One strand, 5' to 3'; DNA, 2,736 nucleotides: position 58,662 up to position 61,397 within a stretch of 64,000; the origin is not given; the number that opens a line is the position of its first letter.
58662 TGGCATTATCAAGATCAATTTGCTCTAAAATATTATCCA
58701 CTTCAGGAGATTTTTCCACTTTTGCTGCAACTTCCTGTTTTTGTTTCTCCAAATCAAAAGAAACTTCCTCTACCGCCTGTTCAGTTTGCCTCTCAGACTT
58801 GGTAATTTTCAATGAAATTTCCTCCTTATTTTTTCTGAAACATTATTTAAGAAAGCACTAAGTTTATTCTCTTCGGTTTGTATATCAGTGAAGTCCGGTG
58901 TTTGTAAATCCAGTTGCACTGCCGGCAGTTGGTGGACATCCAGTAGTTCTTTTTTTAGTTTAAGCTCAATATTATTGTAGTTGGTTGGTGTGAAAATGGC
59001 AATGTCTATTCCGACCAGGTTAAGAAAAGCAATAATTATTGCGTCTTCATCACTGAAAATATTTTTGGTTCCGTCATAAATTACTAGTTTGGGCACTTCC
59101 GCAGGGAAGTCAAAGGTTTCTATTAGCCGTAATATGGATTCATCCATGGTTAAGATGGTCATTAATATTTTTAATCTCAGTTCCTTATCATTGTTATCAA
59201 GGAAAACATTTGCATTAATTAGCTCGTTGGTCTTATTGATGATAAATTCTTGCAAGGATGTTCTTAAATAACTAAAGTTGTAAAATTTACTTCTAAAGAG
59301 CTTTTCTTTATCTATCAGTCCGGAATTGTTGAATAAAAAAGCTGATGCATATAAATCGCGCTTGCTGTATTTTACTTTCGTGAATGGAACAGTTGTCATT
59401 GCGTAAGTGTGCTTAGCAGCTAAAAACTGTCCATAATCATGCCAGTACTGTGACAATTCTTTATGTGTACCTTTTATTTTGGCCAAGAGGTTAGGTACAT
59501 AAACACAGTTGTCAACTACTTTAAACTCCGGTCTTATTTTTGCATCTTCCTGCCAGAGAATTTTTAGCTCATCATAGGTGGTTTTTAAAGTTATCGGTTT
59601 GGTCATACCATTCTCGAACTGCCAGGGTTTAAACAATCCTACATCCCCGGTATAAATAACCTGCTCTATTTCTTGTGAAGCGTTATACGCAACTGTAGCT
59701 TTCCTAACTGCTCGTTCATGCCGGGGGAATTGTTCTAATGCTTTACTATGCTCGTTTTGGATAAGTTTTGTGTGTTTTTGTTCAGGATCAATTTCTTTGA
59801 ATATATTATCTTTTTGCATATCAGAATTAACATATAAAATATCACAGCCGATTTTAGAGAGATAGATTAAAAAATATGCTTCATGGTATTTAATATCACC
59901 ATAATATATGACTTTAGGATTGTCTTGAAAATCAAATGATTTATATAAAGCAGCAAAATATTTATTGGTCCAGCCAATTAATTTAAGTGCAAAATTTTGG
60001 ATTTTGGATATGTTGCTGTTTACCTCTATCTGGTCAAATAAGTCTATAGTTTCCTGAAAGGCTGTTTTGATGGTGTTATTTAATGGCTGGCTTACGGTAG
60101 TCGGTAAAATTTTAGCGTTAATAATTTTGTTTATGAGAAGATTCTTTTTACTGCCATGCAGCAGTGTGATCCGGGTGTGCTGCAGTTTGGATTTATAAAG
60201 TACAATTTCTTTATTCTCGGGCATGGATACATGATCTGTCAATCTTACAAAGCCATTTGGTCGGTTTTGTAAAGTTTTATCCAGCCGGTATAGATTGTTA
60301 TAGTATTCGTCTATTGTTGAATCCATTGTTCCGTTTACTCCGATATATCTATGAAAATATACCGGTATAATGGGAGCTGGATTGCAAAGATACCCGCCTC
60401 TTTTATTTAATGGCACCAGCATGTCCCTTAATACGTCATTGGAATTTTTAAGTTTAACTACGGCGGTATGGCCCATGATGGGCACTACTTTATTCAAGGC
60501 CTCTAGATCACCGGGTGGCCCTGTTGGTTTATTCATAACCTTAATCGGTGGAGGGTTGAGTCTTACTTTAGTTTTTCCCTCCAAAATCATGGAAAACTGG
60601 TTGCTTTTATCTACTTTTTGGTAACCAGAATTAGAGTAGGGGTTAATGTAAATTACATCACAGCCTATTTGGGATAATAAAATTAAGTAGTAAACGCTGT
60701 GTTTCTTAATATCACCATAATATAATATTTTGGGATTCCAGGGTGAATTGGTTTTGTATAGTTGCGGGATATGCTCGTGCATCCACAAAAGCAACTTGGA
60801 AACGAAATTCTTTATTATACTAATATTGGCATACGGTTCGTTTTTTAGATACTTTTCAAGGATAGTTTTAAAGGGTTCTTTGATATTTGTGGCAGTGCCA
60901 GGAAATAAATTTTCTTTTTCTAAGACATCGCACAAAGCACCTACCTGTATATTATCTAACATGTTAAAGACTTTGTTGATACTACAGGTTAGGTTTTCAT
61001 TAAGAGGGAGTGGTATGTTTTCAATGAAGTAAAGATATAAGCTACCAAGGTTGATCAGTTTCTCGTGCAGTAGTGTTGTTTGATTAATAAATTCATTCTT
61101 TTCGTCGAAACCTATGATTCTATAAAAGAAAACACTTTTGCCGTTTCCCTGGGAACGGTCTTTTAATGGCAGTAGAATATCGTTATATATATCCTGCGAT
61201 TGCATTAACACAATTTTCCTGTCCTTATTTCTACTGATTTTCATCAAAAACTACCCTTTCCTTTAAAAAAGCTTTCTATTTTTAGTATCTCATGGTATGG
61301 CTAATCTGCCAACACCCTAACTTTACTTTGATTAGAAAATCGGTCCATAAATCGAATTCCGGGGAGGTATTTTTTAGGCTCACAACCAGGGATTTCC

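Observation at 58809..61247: TelA-coupled 812-aa protein built from a triplicated, uncharacterised module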

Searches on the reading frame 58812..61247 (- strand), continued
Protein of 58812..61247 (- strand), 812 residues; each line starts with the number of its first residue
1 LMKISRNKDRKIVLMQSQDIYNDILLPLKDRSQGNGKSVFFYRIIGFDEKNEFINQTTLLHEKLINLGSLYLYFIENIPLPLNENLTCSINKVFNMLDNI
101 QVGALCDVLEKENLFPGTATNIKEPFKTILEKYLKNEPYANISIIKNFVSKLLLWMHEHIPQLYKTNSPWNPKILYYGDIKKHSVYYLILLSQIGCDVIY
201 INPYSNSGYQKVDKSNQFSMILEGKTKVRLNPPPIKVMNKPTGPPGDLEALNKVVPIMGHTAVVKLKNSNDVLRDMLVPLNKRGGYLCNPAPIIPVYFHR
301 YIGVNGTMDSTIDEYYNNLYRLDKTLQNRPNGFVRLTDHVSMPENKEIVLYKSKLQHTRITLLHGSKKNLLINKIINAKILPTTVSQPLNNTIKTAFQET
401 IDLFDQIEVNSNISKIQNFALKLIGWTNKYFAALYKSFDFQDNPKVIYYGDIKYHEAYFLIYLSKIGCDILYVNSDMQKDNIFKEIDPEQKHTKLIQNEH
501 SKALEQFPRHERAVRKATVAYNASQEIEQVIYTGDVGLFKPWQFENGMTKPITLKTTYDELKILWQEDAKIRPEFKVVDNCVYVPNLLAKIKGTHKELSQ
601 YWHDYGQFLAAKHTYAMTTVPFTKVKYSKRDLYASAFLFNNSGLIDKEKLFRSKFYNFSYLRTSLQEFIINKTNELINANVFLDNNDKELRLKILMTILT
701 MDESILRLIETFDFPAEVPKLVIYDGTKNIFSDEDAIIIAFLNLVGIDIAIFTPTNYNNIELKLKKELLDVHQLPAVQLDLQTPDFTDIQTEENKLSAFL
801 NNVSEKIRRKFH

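Call 69: get_annotated_region(hit=H6, flank=8000)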
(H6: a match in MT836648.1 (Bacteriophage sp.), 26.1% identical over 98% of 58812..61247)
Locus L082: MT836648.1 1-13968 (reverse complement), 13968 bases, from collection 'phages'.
description: UNVERIFIED: Bacteriophage sp. clone scaffold_2738 genomic sequence.
organism: Bacteriophage sp. (NCBI taxid 38018)
taxonomy: Viruses
host: -; source: human fecal samples; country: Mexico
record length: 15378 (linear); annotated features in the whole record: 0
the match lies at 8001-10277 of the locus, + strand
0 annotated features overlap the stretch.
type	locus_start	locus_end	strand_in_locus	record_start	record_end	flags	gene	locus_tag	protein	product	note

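Call 71: search_protein_families(library=pfam, proteins=[L082:8034-10304:+, L082:10314-11465:+, L082:11489-12076:+, L082:12129-12755:+, L082:12786-13391:+, L082:6753-7712:-, L082:5685-6734:+, L082:4682-5680:+, L082:2436-3887:-, L082:1642-2436:+], max_evalue=0.001)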
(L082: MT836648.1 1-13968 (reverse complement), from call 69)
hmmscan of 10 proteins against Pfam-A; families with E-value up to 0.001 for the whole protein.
L082:8034-10304:+ (757 aa): 1 family
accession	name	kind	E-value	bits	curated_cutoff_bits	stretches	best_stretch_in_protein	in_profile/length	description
PF14266.11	YceG_bac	-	1.5e-135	451.1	25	3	251-487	5-250/250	YceG domain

L082:10314-11465:+ (384 aa): 1 family
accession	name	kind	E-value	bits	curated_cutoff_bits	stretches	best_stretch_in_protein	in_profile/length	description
PF05816.16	TelA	-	1.6e-101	340.1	30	1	51-376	1-329/332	Toxic anion resistance protein (TelA)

L082:11489-12076:+ (196 aa): 1 family
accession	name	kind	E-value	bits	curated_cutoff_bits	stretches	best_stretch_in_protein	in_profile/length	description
PF02342.23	TerD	-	1.8e-86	288.8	25.3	1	4-191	1-187/187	TerD domain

L082:12129-12755:+ (209 aa): 1 family
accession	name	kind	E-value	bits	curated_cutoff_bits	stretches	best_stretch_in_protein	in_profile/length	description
PF02342.23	TerD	-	1.7e-84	282.4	25.3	1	17-204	1-187/187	TerD domain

L082:12786-13391:+ (202 aa): 1 family
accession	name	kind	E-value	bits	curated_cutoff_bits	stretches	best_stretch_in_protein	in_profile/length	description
PF02342.23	TerD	-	1.9e-77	259.4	25.3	1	1-201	1-187/187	TerD domain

L082:6753-7712:- (320 aa): 1 family
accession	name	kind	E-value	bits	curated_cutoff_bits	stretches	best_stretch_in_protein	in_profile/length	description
PF15617.12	C-C_Bond_Lyase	-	2.8e-93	313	28.4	1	5-318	2-320/320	C-C_Bond_Lyase of the TIM-Barrel fold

L082:5685-6734:+ (350 aa): 2 families
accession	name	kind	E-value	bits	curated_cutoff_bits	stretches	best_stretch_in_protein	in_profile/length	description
PF11202.14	StiP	-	4.8e-104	347.4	28.7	1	3-246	1-244/245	Tellurite-like stress resistance cysteine protease StiP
PF15608.11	PELOTA_1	-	2.2e-30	104.7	25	1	265-346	2-81/81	PELOTA RNA binding domain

L082:4682-5680:+ (333 aa): 2 families
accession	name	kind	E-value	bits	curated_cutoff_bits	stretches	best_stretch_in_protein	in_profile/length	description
PF15609.12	PRTase_2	-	6.2e-30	104.6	28.8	1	2-141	29-170/188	Phosphoribosyl transferase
PF12500.13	TRSP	-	6.5e-25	87.9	25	1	204-319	12-127/128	TRSP domain C terminus to PRTase_2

L082:2436-3887:- (484 aa): 1 family
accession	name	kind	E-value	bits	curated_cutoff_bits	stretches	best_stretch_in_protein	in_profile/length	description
PF09587.15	PGA_cap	-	2.4e-58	198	27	1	74-321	2-255/255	Bacterial capsule synthesis protein PGA_cap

L082:1642-2436:+ (265 aa): 1 family
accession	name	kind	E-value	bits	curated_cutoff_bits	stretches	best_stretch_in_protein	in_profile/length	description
PF01026.27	TatD_DNase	-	3.1e-85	286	27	1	9-261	1-252/253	TatD related DNase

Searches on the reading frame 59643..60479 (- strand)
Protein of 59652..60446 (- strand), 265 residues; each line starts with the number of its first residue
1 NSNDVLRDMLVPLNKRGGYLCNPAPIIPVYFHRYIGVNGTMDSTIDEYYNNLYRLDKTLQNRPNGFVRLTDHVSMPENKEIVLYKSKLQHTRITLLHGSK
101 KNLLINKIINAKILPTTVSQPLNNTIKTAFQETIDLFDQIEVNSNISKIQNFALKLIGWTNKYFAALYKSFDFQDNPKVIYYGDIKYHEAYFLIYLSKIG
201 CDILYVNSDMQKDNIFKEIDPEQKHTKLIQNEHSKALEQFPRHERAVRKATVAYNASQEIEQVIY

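Call 5: search_protein_families(library=pfam, proteins=[window:59652-60446:-], max_evalue=1)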
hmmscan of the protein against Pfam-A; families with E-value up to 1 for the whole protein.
window:59652-60446:- (265 aa): 3 families
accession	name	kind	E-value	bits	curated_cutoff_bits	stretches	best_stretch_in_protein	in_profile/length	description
PF14266.11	YceG_bac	-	1.1e-50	173.1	25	1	2-265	3-250/250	YceG domain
PF25253.1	DUF7855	-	0.14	13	27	1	222-259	50-87/112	Family of unknown function (DUF7855)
PF14836.12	Ubiquitin_3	-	0.23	11.9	24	0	221-252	38-69/88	Ubiquitin-like domain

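Call 40: predict_structure(alignment_id=A2)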
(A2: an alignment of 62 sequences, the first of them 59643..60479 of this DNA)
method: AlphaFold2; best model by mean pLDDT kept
length: 279 residues; sequences in the alignment: 62
mean_pLDDT: 93.7   pTM: 0.89
mean pLDDT of the five models: 93.7, 93.6, 92.3, 92.0, 91.8
residues with pLDDT >= 90: 228; 70-90: 45; 50-70: 6; < 50: 0
segments of 3 or more residues with pLDDT < 50: none
pLDDT, mean of each block of 10 residues (from residue 1): 87 96 95 91 98 95 97 93 95 96 87 95 95 96 97 92 98 95 90 98 98 98 97 98 97 88 80 79
secondary structure, 60 per line:
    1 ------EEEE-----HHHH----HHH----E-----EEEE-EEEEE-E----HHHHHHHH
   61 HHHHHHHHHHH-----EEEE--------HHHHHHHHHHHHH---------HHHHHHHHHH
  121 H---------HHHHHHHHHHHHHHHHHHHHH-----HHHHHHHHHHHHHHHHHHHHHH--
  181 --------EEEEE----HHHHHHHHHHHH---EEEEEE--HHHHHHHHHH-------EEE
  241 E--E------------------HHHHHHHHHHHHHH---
elements in order: E7-10 H16-19 E37-40 E42-46 H53-71 E77-80 H89-101 H111-121 H131-151 H157-178 E189-193 H198-209 E213-218 H221-230 E238-241 H263-276

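Call 42: fold_search(model_id=the predicted structure, library=pdb)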
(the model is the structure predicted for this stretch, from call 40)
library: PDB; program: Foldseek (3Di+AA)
matches with E <= 10: 332; with E <= 0.001: 0
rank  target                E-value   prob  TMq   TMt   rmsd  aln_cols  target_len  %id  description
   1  5lj7_B                2.7e-02  0.28  0.22  0.13  21.9       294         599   11  Structure of Aggregatibacter actinomycetemcomitans MacB bound to ATP (P21) (released 2017-11-15)
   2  8z9x_A                3.1e-02  0.23  0.21  0.14  14.5       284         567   12  Cryo-EM structure of Phytanoyl-CoA-bound human very long-chain fatty acid ABC transporter ABCD3 (released 2024-09-18)
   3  3sja_I                6.6e-02  0.18  0.21  0.18  15.7       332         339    9  Crystal structure of S. cerevisiae Get3 in the open state in complex with Get1 cytosolic domain (released 2011-07-06)
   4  5awf_D                1.5e-01  0.15  0.21  0.24  12.9       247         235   10  Crystal structure of SufB-SufC-SufD complex from Escherichia coli (released 2015-11-11)
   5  3h84_B                1.6e-01  0.11  0.20  0.18  14.8       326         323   10  Crystal structure of GET3 (released 2009-12-22)
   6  2awo_A                1.7e-01  0.18  0.26  0.22  13.1       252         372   11  Crystal structure of the ADP-Mg-bound E. Coli MALK (Crystallized with ADP-Mg) (released 2005-12-13)
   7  4xwo_T                1.7e-01  0.10  0.19  0.18  16.3       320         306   10  Structure of Get3 bound to the transmembrane domain of Sec22 (released 2015-03-25)
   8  8y6q_I                1.9e-01  0.11  0.19  0.07  22.1       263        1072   12  Structure of the Dark/Dronc complex (released 2024-08-07)
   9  2yz2_A                2.0e-01  0.13  0.21  0.21  10.5       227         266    8  Crystal structure of the ABC transporter in the cobalt transport system (released 2007-11-06)
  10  7z19_I                2.2e-01  0.16  0.23  0.25  11.8       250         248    8  E. coli C-P lyase bound to a single PhnK ABC domain (released 2022-05-25)
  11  4xwo_G                2.4e-01  0.08  0.18  0.18  16.3       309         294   10  Structure of Get3 bound to the transmembrane domain of Sec22 (released 2015-03-25)
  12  7tjk_B                2.6e-01  0.33  0.28  0.30  13.1       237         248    9  S. cerevisiae ORC bound to 84 bp ARS1 DNA and Cdc6 (state 2) with docked Orc6 N-terminal domain (released 2022-10-05)
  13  8y6q_M                2.7e-01  0.08  0.18  0.07  18.5       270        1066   12  Structure of the Dark/Dronc complex (released 2024-08-07)
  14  4xvu_H                2.9e-01  0.08  0.18  0.17  17.2       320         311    8  Structure of Get3 bound to the transmembrane domain of Nyv1 (released 2015-03-18)
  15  7tjj_D                3.9e-01  0.18  0.28  0.20  12.7       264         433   11  S. cerevisiae ORC bound to 84 bp ARS1 DNA and Cdc6 (state 1) with docked Orc6 N-terminal domain (released 2022-10-05)
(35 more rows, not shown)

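Call 54: find_homologous_proteins(query=A3, max_evalue=0.001)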
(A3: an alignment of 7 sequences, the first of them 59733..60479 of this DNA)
Query A3 (7 sequences) (249 aa, profile of the alignment): 3 proteins with E <= 0.001 among 5610 candidates.
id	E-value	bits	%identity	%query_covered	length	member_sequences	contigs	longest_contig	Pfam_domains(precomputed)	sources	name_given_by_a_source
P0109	4.8e-117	408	76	73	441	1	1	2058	PF14266.12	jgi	-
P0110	3.1e-56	209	31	85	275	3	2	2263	PF14266.12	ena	-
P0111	8.2e-31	126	47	41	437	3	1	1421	PF14266.12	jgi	-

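Call 56: search_protein_families(library=pfam, proteins=[P0110], max_evalue=0.001)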
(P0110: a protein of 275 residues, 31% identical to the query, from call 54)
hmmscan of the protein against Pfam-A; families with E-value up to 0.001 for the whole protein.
P0110 (275 aa): 1 family
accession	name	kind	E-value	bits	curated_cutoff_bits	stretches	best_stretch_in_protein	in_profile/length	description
PF14266.11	YceG_bac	-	1.7e-49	169.1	25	1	19-274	3-248/250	YceG domain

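Call 77: fold_search(model_id=the predicted structure, library=viral)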
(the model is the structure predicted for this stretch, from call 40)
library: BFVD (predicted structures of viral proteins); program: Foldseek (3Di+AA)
matches with E <= 10: 209; with E <= 0.001: 0
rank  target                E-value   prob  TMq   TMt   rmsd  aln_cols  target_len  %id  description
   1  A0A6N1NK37            3.6e-03  0.57  0.24  0.16  15.8       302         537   10  ATP binding cassette sub family F [Tupanvirus soda lake]
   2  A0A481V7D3            4.0e-03  0.63  0.23  0.08  17.3       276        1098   10  Plasmid replication protein [Halobacterium phage ChaoS9]
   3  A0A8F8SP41            1.7e-02  0.23  0.19  0.16  23.9       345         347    9  (no name in the UniProt tables at hand)
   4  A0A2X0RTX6            5.5e-02  0.16  0.20  0.17  15.9       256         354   12  B354L [African swine fever virus]
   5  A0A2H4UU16            7.3e-02  0.21  0.23  0.13  20.2       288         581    9  DEXDc helicase [Bodo saltans virus]
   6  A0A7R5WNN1            8.8e-02  0.12  0.21  0.19  15.7       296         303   10  DNA packaging protein OPG160 [Diachasmimorpha longicaudata entomopoxvirus]
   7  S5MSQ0                9.9e-02  0.10  0.19  0.09  16.0       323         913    8  Lipid A export ATP-binding/permease protein Msb [Bacillus phage JL]
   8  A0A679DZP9            1.3e-01  0.10  0.17  0.10  16.1       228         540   10  VP6 [Aedes pseudoscutellaris reovirus]
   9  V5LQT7                2.0e-01  0.10  0.19  0.19  20.2       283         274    7  (no name in the UniProt tables at hand)
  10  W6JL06                2.3e-01  0.20  0.26  0.29  14.3       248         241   11  DNA packaging protein OPG160 [Alphaentomopoxvirus acuprea]
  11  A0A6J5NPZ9            2.9e-01  0.08  0.15  0.12  17.3       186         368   11  AAA domain containing protein [uncultured Caudovirales phage]
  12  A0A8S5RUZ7            3.2e-01  0.11  0.22  0.12  15.5       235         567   10  DNA TRANSLOCASE FTSK [Siphoviridae sp. ctHip2]
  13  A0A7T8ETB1            3.2e-01  0.10  0.19  0.12  12.3       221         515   13  (no name in the UniProt tables at hand)
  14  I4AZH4                3.4e-01  0.12  0.27  0.10  15.8       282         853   10  (no name in the UniProt tables at hand)
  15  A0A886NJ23            3.6e-01  0.09  0.20  0.16  16.2       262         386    7  (no name in the UniProt tables at hand)
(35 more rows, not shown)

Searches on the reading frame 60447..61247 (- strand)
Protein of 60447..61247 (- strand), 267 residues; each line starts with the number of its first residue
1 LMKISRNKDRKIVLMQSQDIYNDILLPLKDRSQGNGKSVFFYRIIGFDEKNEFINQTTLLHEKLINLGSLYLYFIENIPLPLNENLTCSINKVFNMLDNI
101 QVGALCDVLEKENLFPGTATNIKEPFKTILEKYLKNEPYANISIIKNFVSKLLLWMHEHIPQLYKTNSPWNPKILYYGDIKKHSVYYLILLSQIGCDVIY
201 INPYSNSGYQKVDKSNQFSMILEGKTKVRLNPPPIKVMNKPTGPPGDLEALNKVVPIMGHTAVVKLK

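Call 5: search_protein_families(library=pfam, proteins=[window:60447-61247:-], max_evalue=1)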
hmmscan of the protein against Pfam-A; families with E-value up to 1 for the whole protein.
window:60447-61247:- (267 aa): 1 family
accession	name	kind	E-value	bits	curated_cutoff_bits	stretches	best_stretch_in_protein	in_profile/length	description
PF14266.11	YceG_bac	-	1.1e-27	97.7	25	1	16-232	2-225/250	YceG domain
